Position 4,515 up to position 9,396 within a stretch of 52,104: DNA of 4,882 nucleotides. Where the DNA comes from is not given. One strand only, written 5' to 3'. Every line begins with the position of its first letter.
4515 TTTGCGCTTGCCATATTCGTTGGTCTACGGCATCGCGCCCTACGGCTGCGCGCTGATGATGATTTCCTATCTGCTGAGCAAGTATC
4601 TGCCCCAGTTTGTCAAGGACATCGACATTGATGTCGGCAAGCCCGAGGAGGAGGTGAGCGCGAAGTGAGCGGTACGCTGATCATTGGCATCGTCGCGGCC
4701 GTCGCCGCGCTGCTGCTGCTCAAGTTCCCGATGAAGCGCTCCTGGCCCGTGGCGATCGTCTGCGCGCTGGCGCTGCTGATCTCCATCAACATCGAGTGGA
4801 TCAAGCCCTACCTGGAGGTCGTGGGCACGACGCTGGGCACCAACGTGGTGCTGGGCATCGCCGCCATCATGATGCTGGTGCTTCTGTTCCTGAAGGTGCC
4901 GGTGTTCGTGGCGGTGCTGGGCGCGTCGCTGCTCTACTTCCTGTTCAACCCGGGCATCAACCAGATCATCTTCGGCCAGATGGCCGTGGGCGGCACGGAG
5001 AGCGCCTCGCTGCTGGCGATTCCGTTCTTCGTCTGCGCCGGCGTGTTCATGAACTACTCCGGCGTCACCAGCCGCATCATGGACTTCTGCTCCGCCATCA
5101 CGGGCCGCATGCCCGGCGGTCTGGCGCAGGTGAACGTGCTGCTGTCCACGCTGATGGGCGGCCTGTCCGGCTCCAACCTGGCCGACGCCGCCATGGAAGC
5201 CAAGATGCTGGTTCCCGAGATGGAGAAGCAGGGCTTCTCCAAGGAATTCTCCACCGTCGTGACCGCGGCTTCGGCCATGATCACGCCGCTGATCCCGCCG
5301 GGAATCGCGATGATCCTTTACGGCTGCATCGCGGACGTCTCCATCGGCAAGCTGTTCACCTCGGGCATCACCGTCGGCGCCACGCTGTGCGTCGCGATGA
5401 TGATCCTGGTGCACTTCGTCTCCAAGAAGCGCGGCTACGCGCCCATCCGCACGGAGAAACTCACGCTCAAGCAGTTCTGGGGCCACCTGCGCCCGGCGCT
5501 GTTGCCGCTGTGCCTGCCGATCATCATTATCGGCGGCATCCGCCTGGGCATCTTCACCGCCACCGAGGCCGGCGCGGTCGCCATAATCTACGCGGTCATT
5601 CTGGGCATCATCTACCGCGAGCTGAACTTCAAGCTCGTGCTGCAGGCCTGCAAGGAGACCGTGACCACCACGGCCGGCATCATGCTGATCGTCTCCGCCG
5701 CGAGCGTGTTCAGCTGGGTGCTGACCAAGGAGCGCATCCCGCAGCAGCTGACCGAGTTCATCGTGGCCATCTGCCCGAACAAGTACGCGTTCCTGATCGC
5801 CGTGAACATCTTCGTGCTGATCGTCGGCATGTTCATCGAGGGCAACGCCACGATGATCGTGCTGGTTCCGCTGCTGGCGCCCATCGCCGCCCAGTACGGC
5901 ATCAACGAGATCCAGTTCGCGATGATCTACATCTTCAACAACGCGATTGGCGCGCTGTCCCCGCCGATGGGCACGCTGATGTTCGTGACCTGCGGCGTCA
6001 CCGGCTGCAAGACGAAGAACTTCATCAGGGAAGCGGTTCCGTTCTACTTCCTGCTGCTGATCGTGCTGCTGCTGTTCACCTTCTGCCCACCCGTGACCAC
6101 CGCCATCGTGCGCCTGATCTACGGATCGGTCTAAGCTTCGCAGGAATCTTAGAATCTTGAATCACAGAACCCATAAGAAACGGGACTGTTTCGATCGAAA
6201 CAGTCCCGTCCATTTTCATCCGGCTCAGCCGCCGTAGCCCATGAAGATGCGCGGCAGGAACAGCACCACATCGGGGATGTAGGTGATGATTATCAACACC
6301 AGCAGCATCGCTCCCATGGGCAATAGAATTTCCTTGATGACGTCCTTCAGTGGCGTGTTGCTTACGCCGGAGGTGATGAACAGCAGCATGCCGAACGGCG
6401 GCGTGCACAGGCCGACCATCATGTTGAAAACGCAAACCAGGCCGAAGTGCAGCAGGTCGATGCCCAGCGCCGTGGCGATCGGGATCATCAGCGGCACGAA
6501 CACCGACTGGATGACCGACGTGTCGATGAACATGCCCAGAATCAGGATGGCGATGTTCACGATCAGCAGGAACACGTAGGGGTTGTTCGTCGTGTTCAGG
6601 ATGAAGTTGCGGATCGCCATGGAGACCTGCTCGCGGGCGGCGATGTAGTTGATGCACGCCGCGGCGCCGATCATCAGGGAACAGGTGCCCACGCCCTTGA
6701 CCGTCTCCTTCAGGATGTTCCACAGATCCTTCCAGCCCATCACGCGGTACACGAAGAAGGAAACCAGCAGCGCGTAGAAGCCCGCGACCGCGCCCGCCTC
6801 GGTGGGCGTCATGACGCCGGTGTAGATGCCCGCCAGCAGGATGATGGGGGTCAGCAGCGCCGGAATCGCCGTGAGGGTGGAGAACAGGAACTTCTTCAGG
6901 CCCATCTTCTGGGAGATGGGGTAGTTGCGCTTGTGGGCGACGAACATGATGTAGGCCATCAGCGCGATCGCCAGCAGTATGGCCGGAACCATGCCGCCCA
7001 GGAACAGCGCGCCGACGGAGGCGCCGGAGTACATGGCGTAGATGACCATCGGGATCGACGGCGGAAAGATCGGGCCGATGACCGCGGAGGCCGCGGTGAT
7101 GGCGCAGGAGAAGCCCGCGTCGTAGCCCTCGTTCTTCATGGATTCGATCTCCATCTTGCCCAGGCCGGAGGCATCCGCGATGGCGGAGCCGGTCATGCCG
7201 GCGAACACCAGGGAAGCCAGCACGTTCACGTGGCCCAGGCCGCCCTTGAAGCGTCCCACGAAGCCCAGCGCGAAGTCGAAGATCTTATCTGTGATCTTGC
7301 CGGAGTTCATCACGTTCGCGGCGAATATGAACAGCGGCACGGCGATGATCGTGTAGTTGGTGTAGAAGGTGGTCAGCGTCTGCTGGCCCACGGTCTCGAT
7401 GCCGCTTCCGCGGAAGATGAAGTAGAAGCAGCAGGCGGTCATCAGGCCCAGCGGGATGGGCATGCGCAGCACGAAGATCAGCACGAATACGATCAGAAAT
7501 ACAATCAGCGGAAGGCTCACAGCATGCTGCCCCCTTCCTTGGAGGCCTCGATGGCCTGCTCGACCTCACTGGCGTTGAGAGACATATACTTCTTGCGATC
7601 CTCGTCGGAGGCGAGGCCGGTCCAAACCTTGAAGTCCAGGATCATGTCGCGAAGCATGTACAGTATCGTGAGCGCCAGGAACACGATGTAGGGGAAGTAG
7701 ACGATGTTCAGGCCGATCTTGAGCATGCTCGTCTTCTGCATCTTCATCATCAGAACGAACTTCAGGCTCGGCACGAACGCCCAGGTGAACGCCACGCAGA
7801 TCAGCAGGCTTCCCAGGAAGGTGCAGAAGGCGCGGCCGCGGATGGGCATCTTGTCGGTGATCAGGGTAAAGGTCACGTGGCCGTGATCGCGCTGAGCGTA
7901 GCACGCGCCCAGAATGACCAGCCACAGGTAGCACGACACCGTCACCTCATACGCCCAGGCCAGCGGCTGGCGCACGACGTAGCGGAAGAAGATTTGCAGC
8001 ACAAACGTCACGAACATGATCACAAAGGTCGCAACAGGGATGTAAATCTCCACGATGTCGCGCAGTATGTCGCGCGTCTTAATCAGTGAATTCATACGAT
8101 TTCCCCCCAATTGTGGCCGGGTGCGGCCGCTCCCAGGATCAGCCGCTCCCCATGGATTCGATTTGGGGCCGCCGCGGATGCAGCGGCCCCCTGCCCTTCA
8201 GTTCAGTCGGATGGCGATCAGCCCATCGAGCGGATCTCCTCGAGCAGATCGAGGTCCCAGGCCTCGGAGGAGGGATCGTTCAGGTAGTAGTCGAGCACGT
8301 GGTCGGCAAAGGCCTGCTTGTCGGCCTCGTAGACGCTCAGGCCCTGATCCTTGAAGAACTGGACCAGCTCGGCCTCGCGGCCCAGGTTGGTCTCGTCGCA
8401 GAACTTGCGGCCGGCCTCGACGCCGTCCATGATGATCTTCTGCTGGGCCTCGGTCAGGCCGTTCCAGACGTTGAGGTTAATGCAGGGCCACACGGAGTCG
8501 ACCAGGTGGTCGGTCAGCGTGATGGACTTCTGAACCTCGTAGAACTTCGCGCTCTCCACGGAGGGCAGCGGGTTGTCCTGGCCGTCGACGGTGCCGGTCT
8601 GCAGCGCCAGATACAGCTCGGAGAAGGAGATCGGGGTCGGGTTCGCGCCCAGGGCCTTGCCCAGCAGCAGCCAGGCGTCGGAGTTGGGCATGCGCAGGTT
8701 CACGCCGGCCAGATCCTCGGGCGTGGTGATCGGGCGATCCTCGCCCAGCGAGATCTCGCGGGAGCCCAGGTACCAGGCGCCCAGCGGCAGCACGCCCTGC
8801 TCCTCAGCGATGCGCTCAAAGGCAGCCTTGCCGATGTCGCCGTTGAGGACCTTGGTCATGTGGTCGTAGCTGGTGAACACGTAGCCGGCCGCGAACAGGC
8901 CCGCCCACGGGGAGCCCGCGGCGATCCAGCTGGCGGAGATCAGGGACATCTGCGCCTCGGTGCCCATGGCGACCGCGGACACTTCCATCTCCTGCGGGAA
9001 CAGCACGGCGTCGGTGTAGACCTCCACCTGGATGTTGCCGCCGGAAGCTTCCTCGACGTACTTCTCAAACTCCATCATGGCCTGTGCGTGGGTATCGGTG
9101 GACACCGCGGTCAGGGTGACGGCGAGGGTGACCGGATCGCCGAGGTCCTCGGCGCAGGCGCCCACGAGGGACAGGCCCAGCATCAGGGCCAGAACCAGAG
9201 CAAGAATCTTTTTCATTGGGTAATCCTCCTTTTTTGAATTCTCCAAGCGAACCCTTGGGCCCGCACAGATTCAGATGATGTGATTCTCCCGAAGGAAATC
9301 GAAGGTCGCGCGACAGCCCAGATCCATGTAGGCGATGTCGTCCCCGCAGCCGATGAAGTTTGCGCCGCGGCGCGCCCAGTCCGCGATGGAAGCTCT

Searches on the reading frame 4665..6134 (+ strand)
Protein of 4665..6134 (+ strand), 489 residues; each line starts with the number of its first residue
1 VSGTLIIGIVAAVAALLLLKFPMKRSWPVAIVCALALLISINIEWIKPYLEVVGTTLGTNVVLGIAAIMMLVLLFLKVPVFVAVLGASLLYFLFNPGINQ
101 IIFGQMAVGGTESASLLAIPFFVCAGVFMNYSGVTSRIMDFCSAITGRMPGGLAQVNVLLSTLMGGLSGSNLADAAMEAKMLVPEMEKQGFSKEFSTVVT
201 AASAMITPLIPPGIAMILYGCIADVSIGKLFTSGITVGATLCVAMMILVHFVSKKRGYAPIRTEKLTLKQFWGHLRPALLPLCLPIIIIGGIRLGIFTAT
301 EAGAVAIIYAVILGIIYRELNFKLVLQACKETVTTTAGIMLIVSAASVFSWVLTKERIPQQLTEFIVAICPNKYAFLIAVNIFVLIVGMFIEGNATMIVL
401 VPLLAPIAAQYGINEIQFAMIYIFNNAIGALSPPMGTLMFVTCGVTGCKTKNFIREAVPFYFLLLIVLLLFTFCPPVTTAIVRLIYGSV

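Call 39: search_protein_families(library=pfam, proteins=[window:4665-6134:+])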
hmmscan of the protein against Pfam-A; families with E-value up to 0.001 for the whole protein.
window:4665-6134:+ (489 aa): 1 family
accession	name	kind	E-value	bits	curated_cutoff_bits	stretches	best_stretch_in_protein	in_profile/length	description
PF06808.19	DctM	-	6.9e-109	364.8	23.8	1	68-476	2-412/413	Tripartite ATP-independent periplasmic transporter, DctM component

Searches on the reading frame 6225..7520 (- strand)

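Call 39: search_protein_families(library=pfam, proteins=[window:6225-7520:-])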
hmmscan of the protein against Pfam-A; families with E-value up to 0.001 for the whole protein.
window:6225-7520:- (431 aa): 1 family
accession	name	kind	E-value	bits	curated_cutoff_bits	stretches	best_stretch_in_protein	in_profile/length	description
PF06808.19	DctM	-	1.2e-104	350.8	23.8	1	9-417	1-412/413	Tripartite ATP-independent periplasmic transporter, DctM component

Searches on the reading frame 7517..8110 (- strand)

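Call 39: search_protein_families(library=pfam, proteins=[window:7517-8110:-])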
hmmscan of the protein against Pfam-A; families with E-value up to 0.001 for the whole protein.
window:7517-8110:- (197 aa): 1 family
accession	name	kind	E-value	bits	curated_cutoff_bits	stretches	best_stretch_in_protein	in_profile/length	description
PF04290.18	DctQ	-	4.3e-21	75.6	28.3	1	32-160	1-130/132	Tripartite ATP-independent periplasmic transporters, DctQ component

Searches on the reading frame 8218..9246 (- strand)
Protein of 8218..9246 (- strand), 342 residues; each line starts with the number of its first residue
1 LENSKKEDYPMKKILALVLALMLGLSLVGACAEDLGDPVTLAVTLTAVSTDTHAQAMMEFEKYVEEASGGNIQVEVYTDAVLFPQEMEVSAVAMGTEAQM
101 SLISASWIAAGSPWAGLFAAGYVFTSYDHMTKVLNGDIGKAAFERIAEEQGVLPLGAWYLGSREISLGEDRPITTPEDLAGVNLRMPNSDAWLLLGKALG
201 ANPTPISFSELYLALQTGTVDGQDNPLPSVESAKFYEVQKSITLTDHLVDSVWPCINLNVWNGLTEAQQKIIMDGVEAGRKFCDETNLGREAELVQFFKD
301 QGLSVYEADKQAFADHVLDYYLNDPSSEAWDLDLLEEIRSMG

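Call 39: search_protein_families(library=pfam, proteins=[window:8218-9246:-])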
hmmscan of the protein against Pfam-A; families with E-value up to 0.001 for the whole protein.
window:8218-9246:- (342 aa): 1 family
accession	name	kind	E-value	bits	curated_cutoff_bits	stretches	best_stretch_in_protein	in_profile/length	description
PF03480.18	DctP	-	1.1e-62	212.4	23.4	1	49-321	7-279/286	Bacterial extracellular solute-binding protein, family 7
